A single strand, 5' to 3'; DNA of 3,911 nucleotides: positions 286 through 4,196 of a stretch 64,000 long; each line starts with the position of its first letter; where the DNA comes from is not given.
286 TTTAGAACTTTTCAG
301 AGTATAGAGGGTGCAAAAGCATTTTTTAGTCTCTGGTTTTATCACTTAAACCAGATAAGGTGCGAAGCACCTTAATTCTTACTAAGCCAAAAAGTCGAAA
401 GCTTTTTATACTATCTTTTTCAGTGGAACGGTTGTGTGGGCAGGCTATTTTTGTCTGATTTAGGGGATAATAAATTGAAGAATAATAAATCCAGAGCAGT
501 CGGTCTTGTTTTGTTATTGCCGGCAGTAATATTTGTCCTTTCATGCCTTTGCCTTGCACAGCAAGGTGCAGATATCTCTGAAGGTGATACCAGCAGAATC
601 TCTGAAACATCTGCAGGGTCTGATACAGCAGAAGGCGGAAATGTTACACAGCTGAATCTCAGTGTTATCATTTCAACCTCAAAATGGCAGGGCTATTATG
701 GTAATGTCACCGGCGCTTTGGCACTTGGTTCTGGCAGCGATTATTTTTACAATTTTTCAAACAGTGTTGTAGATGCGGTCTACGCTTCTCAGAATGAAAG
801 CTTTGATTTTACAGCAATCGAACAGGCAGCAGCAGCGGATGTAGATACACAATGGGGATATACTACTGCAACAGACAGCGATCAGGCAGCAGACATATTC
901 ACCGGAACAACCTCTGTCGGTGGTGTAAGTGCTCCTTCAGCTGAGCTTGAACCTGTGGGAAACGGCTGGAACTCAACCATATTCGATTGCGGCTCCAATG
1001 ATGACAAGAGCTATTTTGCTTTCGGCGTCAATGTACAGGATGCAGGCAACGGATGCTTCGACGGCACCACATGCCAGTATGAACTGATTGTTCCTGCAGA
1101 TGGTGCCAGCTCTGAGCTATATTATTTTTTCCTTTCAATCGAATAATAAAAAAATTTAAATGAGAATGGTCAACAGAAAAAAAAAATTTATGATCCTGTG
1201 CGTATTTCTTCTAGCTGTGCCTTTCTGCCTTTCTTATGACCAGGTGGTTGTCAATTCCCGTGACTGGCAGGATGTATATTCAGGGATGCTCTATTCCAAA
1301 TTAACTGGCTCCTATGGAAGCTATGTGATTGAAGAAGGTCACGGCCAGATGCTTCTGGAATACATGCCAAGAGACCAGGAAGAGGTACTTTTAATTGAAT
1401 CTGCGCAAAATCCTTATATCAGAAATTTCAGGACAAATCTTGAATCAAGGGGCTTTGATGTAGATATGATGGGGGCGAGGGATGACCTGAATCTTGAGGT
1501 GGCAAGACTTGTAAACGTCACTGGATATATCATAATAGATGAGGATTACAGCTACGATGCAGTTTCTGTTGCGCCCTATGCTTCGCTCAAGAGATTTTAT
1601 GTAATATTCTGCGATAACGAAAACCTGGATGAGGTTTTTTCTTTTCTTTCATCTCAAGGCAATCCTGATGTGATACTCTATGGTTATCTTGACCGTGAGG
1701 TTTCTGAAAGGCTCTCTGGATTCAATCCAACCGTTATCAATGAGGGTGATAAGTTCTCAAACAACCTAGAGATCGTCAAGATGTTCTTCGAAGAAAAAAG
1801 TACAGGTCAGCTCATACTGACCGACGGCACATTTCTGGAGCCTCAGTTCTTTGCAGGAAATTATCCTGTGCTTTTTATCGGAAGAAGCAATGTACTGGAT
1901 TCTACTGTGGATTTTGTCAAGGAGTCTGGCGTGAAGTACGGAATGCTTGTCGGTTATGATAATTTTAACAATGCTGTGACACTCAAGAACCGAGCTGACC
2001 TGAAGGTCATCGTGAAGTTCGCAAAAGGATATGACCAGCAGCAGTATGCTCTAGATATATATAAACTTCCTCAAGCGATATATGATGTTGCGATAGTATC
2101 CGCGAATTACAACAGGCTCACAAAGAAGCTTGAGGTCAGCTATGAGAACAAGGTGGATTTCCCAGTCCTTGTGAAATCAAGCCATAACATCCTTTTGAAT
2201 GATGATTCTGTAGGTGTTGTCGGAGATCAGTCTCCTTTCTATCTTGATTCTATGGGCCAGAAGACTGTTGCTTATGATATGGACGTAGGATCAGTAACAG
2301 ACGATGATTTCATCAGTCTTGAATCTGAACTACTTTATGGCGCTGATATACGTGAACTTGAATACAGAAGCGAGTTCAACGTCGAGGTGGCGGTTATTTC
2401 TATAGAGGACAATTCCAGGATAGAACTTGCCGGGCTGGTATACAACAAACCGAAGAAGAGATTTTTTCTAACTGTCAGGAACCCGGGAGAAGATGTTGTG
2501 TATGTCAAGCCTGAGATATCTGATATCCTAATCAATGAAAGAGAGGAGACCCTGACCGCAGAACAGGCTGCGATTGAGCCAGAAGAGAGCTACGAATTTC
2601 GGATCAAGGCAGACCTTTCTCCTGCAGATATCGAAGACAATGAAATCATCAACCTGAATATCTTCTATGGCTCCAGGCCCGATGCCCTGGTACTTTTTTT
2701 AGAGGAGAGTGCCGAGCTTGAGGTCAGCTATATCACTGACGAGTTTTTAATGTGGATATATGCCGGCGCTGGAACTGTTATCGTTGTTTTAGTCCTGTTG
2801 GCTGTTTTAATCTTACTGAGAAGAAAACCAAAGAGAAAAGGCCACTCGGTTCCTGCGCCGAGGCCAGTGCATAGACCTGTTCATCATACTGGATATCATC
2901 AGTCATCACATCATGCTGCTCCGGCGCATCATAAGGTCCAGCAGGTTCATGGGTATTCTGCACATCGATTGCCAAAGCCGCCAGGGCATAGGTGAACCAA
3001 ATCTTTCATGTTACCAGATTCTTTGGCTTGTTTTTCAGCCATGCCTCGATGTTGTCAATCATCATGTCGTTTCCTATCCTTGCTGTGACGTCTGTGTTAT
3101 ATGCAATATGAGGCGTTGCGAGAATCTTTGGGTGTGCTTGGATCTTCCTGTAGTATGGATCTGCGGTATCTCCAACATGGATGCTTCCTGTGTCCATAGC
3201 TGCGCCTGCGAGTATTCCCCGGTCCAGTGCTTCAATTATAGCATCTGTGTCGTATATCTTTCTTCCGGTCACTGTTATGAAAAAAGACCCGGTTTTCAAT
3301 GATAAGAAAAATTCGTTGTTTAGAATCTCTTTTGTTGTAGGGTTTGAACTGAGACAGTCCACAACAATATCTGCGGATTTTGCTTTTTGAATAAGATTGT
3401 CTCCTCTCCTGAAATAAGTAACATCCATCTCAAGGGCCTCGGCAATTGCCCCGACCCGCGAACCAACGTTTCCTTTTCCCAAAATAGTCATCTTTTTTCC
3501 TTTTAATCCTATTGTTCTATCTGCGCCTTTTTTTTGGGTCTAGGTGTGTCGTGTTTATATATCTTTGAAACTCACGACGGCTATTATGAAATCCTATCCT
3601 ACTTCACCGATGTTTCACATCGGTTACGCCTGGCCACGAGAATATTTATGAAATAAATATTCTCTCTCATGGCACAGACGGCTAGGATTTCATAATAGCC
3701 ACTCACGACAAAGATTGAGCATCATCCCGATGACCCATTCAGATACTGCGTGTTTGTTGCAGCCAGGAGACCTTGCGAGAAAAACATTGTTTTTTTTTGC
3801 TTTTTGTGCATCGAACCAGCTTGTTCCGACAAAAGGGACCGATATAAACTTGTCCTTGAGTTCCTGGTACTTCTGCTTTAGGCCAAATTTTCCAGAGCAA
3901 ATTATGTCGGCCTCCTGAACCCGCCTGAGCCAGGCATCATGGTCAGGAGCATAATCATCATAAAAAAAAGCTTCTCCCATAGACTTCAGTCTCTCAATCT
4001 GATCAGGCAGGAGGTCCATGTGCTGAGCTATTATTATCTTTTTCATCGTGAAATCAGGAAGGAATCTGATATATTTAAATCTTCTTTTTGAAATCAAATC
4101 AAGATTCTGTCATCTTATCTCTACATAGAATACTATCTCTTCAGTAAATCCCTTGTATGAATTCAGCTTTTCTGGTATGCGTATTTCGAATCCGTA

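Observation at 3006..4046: A MITE copy inside a 2-hydroxyacid dehydrogenase coding sequence, plus a homopolymer frameshift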

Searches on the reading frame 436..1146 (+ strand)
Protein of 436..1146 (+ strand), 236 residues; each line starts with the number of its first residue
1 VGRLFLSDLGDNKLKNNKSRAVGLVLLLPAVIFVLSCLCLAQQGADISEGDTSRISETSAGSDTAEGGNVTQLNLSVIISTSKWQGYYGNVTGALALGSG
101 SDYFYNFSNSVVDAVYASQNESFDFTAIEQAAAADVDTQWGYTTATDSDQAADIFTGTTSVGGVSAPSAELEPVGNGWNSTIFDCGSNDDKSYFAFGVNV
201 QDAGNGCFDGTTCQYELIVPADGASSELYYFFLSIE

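Call 37: search_protein_families(library=pfam, proteins=[window:436-1146:+], max_evalue=0.0001)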
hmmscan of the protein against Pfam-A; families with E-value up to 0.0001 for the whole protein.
window:436-1146:+ (236 aa): 0 families

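Call 43: list_cluster_members(proteins=[window:436-1146:+, window:1160-2995:+, window:4110-10238:-, window:10808-11797:-, window:11769-13289:-])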
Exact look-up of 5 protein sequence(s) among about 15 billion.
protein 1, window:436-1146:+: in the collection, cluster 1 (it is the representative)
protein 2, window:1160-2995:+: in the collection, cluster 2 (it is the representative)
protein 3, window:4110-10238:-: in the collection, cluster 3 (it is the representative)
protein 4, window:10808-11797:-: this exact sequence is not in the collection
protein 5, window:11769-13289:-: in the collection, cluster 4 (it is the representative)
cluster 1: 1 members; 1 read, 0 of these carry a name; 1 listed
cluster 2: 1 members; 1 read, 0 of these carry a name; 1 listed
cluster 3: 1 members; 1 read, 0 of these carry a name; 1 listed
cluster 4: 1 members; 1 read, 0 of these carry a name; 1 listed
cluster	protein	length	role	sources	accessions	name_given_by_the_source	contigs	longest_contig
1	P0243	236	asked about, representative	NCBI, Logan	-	-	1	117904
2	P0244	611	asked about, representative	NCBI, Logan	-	-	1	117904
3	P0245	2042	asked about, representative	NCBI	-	-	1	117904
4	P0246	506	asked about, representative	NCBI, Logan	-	-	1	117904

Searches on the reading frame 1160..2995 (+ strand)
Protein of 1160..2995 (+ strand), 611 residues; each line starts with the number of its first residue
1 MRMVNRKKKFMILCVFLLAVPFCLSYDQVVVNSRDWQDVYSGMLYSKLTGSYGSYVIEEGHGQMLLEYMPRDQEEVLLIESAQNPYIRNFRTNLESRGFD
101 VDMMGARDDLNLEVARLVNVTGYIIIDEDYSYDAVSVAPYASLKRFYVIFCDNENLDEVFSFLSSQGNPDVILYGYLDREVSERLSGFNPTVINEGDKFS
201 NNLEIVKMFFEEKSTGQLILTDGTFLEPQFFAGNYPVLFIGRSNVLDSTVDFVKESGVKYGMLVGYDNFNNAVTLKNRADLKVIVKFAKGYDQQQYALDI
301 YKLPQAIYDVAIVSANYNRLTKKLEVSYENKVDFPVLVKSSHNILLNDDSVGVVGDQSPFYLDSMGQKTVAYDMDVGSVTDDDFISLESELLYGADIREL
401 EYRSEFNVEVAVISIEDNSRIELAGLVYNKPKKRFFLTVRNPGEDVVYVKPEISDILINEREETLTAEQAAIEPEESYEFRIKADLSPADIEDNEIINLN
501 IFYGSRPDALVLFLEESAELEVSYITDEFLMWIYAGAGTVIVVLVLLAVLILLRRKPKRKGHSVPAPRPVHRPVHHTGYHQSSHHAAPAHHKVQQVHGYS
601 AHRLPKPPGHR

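Call 23: find_encoding_contigs(protein=window:1160-2995:+, flank=6000, max_places=6)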
Protein window:1160-2995:+ (611 aa): 1 contig read that carries it; 1 place shown.
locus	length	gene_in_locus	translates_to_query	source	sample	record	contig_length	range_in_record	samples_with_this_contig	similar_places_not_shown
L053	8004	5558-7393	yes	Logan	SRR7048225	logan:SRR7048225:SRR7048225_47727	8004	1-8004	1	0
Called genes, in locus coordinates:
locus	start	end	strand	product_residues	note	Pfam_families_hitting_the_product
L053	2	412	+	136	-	?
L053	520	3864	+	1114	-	PF01364:Peptidase_C25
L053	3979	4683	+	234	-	PF13610:DDE_Tnp_IS240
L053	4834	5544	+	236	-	-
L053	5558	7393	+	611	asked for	-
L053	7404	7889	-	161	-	PF02826:2-Hacid_dh_C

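Call 37: search_protein_families(library=pfam, proteins=[window:1160-2995:+], max_evalue=0.0001)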
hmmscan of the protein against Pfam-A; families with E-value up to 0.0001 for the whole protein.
window:1160-2995:+ (611 aa): 0 families

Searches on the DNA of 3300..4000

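Call 31: search_rna_families(source=window, start=3300, end=4000, threshold=evalue, max_evalue=1)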
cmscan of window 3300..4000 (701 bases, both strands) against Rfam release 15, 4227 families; matches with E-value up to 1: 1.
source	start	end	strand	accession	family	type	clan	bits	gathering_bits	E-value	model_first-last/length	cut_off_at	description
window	3627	3680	-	RF03912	mir-4659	Gene; miRNA;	-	18.7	92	0.73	1-73/73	no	mir-4659 microRNA precursor family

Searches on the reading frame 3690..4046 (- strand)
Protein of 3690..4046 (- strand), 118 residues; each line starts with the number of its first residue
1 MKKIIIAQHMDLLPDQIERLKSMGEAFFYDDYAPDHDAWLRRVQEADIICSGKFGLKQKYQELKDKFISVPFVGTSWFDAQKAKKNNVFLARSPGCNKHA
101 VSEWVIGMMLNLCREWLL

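Call 25: list_cluster_members(proteins=[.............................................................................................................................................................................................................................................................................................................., window:3693-4046:-, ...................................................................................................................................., window:3009-3491:-, window:3693-4097:-])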
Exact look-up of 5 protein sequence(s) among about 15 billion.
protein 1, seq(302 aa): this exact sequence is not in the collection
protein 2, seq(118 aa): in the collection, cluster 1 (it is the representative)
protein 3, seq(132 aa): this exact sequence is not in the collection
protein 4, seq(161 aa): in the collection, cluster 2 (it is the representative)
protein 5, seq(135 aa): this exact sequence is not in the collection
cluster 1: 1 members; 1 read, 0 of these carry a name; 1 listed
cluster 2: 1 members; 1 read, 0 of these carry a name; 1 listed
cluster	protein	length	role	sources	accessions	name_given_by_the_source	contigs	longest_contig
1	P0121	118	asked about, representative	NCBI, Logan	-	-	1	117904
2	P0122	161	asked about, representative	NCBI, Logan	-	-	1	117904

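Call 26: find_encoding_contigs(protein=window:3690-4046:-, flank=3000, max_places=8)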
Protein window:3690-4046:- (118 aa): 1 contig read that carries it; 1 place shown.
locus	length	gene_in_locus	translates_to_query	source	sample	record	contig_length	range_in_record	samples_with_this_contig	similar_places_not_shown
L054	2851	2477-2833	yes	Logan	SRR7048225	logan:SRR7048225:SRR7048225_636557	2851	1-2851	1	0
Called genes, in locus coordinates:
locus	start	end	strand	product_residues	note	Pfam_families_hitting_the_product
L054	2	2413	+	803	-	?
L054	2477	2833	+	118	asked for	-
